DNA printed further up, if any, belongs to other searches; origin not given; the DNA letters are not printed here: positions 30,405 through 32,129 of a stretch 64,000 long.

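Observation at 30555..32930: Orphan non-pyrrolysine MttB-family methyltransferase with tandem GNAT but no corrinoid partner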

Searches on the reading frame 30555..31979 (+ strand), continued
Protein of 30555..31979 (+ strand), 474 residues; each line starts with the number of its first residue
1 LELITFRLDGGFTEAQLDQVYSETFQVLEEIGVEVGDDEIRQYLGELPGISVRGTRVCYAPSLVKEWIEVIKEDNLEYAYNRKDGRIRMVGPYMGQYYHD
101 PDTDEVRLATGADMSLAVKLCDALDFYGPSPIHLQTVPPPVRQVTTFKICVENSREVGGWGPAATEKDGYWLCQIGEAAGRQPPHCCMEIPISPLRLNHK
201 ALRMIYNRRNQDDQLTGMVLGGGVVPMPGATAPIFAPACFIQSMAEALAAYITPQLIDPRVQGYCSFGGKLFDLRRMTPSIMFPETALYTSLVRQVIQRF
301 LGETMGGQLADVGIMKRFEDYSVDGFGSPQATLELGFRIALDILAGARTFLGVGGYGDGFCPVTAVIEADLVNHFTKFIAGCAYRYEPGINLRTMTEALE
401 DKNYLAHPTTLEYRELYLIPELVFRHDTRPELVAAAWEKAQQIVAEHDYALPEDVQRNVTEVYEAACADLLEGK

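Call 33: find_related_loci(query=A1, collection=genome_contigs, flank=10000)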
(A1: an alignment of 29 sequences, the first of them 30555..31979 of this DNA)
Query A1 (474 aa) in genome_contigs; peptide patterns used: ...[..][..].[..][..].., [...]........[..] (x = any residue, [..] = any of these).
600 stretches matched a pattern (row limit reached: there are more); 7 encode a relative of the query (tblastn E <= 1e-3); 7 distinct loci.
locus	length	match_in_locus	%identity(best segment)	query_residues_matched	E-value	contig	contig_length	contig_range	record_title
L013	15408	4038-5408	69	3-471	0e+0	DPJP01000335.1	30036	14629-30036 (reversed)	MAG TPA_asm: Armatimonadetes bacterium isolate UBA11051 contig_2827, whole genome shotgun sequence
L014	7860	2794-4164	65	3-471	0e+0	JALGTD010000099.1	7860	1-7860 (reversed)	MAG: Candidatus Zipacnadia bacterium isolate Meg19_1012_Bin_454 Meg19_1012_Bin_454_scaffold_56908, whole genome shotgun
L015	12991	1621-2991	48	4-470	1e-143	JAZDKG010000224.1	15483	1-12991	MAG: Planctomycetota bacterium isolate MEGAHIT-group-0.522 k141_18819041, whole genome shotgun sequence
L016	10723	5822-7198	47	1-471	4e-142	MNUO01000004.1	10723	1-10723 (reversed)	MAG: Candidatus Desantisbacteria bacterium CG1_02_38_46 cg1_0.2_scaffold_6291_c, whole genome shotgun sequence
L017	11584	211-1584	48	6-466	6e-137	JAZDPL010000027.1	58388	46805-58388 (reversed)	MAG: Candidatus Omnitrophota bacterium isolate MEGAHIT-group-0.834 k141_16173495, whole genome shotgun sequence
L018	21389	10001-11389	46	1-466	9e-131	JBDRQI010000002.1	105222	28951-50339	MAG: Candidatus Omnitrophota bacterium isolate MEGAHIT-group-2.36 k141_1080106, whole genome shotgun sequence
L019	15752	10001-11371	43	4-471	3e-124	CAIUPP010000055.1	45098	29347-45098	MAG: uncultured planctomycete isolate AM-2014_bin-0320 genome assembly, contig: bin-0320:055/154, whole genome shotgun s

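Call 38: search_protein_families(library=pfam, proteins=[L016:509-2467:+, L016:2557-5106:+, L016:5133-5792:+, L016:7221-8183:+, L016:8212-9399:+, L016:9463-9972:+, L016:9969-10493:+, L015:3965-6526:+, L015:6523-7683:+, L015:2-1567:+], max_evalue=0.001)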
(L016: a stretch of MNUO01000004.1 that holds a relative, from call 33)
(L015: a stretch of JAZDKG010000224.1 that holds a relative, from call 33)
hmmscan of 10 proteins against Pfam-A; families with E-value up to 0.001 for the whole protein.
L016:509-2467:+ (652 aa): 4 families
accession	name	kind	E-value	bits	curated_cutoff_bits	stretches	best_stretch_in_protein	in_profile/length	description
PF02449.21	Glyco_hydro_42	-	2e-111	373.4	21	1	6-371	1-375/376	Beta-galactosidase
PF08532.16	Glyco_hydro_42M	-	1.7e-40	139.2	25.8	1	384-577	2-206/207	Beta-galactosidase trimerisation domain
PF01373.23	Glyco_hydro_14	-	0.00012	21.6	27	0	149-213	181-244/402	Glycosyl hydrolase family 14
PF08533.16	Glyco_hydro_42C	-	0.00094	19.3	21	0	586-635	1-50/58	Beta-galactosidase C-terminal domain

L016:2557-5106:+ (849 aa): 3 families
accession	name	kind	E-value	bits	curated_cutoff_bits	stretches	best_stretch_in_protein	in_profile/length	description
PF16126.11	DUF4838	-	9.6e-48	163.4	26.6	1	149-477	2-324/325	Domain of unknown function (DUF4838)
PF06452.16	CBM9_1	-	6.8e-08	33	23.4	1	665-846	1-180/185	Carbohydrate family 9 binding domain-like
PF16011.10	CBM9_2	-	1.2e-05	25.6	25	1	700-756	35-87/199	Carbohydrate-binding family 9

L016:5133-5792:+ (219 aa): 0 families

L016:7221-8183:+ (320 aa): 7 families
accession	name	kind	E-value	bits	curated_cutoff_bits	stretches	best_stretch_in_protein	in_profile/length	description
PF00583.31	Acetyltransf_1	-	8e-23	81.4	20.7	2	38-119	23-97/116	Acetyltransferase (GNAT) family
PF13508.13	Acetyltransf_7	-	3.8e-20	72.5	27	2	49-154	2-84/84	Acetyltransferase (GNAT) domain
PF13673.13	Acetyltransf_10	-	5e-12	46.3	23.6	1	47-115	28-85/128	Acetyltransferase (GNAT) domain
PF13527.13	Acetyltransf_9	-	1.8e-07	31.6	25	1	10-115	4-106/127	Acetyltransferase (GNAT) domain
PF08445.16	FR47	-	6.3e-05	23.3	22.1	0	82-116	22-56/86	FR47-like protein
PF14542.12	Acetyltransf_CG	-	7.4e-05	23.2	30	0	88-114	31-57/80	GCN5-related N-acetyl-transferase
PF13302.13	Acetyltransf_3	-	0.00016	22.9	25.4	0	231-292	57-119/138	Acetyltransferase (GNAT) domain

L016:8212-9399:+ (395 aa): 0 families

L016:9463-9972:+ (169 aa): 5 families
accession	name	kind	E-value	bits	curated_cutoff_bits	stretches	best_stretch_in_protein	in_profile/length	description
PF13592.12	HTH_33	-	1.5e-14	53.8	25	1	108-166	2-60/60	Winged helix-turn helix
PF13565.12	HTH_32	-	1e-10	42.5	33.7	1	58-127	2-63/73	Homeodomain-like domain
PF13518.12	HTH_28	-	6.8e-10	39.3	25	1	30-82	1-51/52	Helix-turn-helix domain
PF13551.12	HTH_29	-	1.2e-08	35.4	28.1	1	31-88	1-59/64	Winged helix-turn helix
PF13384.12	HTH_23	-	4.6e-08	33.1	24.6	1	31-73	7-49/50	Homeodomain-like domain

L016:9969-10493:+ (174 aa): 1 family
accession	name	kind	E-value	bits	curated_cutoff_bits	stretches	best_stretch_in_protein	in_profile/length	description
PF13358.12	DDE_3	-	1.5e-34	119.4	28.6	1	8-150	2-146/146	DDE superfamily endonuclease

L015:3965-6526:+ (853 aa): 6 families
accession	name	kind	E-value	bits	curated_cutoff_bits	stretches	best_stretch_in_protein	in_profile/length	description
PF22666.2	Glyco_hydro_2_N2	-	5.7e-42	144.1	27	1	27-191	10-167/167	Glycosyl hydrolase 2 galactose-binding domain-like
PF02837.24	Glyco_hydro_2_N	-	4.1e-10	40.3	28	1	12-144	3-135/169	Glycosyl hydrolases family 2, sugar binding domain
PF17753.7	Ig_mannosidase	-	4.8e-08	33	22.6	1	780-838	14-80/81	Ig-fold domain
PF00703.27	Glyco_hydro_2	-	3.1e-06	28.3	23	1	203-306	3-109/109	Glycosyl hydrolases family 2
PF17786.7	Mannosidase_ig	-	7e-05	23.7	23.4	1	663-751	2-90/91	Mannosidase Ig/CBM-like domain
PF02836.23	Glyco_hydro_2_C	-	0.00095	18.8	21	0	380-440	63-136/302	Glycosyl hydrolases family 2, TIM barrel domain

L015:6523-7683:+ (386 aa): 1 family
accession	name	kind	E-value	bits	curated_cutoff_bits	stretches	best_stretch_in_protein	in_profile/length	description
PF01208.23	URO-D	-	2.3e-16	60.2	23.9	1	247-383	215-346/346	Uroporphyrinogen decarboxylase (URO-D)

L015:2-1567:+ (521 aa): 0 families

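Call 39: search_protein_families(library=pfam, proteins=[L019:1283-3652:+, L019:3630-7217:+, L019:7248-9473:+, L019:9489-9965:+, L019:12362-14422:+, L013:3043-3762:-, L013:508-2682:-, L013:6612-7790:-, L013:8779-11061:-, L010:7590-10004:+], max_evalue=0.001)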
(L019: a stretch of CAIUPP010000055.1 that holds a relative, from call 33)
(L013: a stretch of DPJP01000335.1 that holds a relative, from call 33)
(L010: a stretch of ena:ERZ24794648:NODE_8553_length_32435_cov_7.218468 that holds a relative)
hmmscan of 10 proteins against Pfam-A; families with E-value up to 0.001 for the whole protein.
L019:1283-3652:+ (789 aa): 2 families
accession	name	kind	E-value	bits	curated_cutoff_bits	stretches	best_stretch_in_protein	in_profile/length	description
PF08532.16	Glyco_hydro_42M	-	3.9e-09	36.8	25.8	1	439-600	33-182/207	Beta-galactosidase trimerisation domain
PF14258.12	DUF4350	-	0.00017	22.3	30.4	1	471-602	42-157/181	Domain of unknown function (DUF4350)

L019:3630-7217:+ (1195 aa): 1 family
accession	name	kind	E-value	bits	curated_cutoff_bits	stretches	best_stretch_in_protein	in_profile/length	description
PF19773.5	DUF6259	-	8.1e-11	42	28.7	1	784-947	103-270/300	Domain of unknown function (DUF6259)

L019:7248-9473:+ (741 aa): 0 families

L019:9489-9965:+ (158 aa): 3 families
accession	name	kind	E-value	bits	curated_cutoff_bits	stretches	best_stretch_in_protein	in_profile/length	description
PF00583.31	Acetyltransf_1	-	3.9e-11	43.7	20.7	1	35-145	6-116/116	Acetyltransferase (GNAT) family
PF13508.13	Acetyltransf_7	-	2.3e-07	31.5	27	1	61-146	3-83/84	Acetyltransferase (GNAT) domain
PF13302.13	Acetyltransf_3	-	0.00017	22.7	25.4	1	2-146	4-138/138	Acetyltransferase (GNAT) domain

L019:12362-14422:+ (686 aa): 0 families

L013:3043-3762:- (239 aa): 2 families
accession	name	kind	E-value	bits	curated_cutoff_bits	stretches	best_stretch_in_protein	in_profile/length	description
PF07963.17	N_methyl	-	2.4e-09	36.8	21.2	1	34-58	3-27/27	Prokaryotic N-terminal methylation motif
PF07596.16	SBP_bac_10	-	9.2e-09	36.2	23.3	1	63-96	2-34/268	Protein of unknown function (DUF1559)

L013:508-2682:- (724 aa): 0 families

L013:6612-7790:- (392 aa): 1 family
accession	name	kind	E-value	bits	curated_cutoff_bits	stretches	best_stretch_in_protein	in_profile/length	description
PF01042.26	Ribonuc_L-PSP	-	9.3e-15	55.1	27.3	1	281-382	16-121/121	Endoribonuclease L-PSP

L013:8779-11061:- (760 aa): 1 family
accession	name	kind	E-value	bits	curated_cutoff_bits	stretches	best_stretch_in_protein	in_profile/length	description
PF04151.21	PPC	-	3.8e-06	28.1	25.9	0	227-304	1-68/70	Bacterial pre-peptidase C-terminal domain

L010:7590-10004:+ (804 aa): 0 families

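Call 55: find_encoding_contigs(protein=P0037, flank=10000, max_places=2)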
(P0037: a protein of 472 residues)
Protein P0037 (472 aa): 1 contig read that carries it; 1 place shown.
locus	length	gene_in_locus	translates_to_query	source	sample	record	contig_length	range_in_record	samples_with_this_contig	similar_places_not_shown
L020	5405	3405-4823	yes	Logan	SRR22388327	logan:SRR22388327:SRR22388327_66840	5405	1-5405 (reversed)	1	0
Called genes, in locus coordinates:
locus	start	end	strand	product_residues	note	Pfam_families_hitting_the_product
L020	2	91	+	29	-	?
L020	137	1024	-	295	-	PF00165:HTH_AraC (weak), PF12833:HTH_18, PF00165:HTH_AraC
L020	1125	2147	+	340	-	PF08240:ADH_N (weak), PF00107:ADH_zinc_N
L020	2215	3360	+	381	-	PF13527:Acetyltransf_9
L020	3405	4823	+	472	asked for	PF06253:MTTB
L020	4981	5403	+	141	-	?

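Call 56: find_encoding_contigs(protein=P0041, flank=10000, max_places=2)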
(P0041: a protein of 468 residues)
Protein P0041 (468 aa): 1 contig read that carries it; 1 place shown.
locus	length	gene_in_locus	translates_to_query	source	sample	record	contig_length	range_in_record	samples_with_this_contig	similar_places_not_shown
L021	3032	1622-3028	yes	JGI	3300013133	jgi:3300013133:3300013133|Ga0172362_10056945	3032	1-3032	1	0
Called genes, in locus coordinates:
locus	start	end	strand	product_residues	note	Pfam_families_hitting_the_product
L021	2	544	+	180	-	?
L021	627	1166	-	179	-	PF10050:DUF2284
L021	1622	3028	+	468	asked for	PF06253:MTTB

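Call 57: find_encoding_contigs(protein=P0038, flank=10000, max_places=2)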
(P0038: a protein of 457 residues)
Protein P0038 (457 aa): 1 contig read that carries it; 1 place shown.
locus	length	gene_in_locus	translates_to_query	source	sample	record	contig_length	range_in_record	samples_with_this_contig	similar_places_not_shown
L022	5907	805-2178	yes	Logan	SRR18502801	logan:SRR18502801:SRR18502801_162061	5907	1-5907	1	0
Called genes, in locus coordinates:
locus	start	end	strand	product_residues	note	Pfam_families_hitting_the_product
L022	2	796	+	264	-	?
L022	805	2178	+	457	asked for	PF06253:MTTB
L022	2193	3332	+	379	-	PF01208:URO-D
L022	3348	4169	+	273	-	PF01261:AP_endonuc_2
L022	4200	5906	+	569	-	?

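Call 63: find_encoding_contigs(protein=P0035, flank=8000, max_places=1)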
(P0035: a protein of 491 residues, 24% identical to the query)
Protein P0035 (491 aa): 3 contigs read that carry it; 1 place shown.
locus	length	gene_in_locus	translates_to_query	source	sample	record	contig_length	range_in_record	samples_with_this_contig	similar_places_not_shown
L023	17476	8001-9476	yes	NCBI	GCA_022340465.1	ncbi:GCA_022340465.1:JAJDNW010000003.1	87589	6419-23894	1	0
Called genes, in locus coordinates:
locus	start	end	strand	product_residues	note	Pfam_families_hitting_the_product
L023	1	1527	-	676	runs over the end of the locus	PF17391:Urocanase_N, PF01175:Urocanase, PF17392:Urocanase_C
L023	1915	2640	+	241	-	PF00392:GntR, PF01047:MarR (weak), PF08279:HTH_11 (weak), PF07702:UTRA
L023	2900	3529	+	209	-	PF02607:B12-binding_2, PF02310:B12-binding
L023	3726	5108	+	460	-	PF05369:MtmB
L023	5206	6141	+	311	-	PF01208:URO-D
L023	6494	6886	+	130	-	-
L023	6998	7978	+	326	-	PF02492:cobW, PF07683:CobW_C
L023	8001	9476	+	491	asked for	PF06253:MTTB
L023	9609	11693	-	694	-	PF00111:Fer2, PF17650:RACo_linker, PF17651:Raco_middle, PF14574:RACo_C_ter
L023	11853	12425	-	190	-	PF00582:Usp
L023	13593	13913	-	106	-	PF00085:Thioredoxin, PF13098:Thioredoxin_2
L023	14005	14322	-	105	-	-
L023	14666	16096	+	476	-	PF00989:PAS, PF13188:PAS_8 (weak), PF08448:PAS_4 (weak), PF13426:PAS_9, PF00158:Sigma54_activat, PF14532:Sigma54_activ_2, PF07724:AAA_2 (weak), PF25601:AAA_lid_14, +2 more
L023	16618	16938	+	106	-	PF00085:Thioredoxin, PF13098:Thioredoxin_2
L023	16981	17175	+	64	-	PF09723:Zn_ribbon_8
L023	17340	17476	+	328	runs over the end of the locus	PF13187:Fer4_9 (faint), PF12838:Fer4_7, PF13247:Fer4_11, PF13237:Fer4_10 (weak)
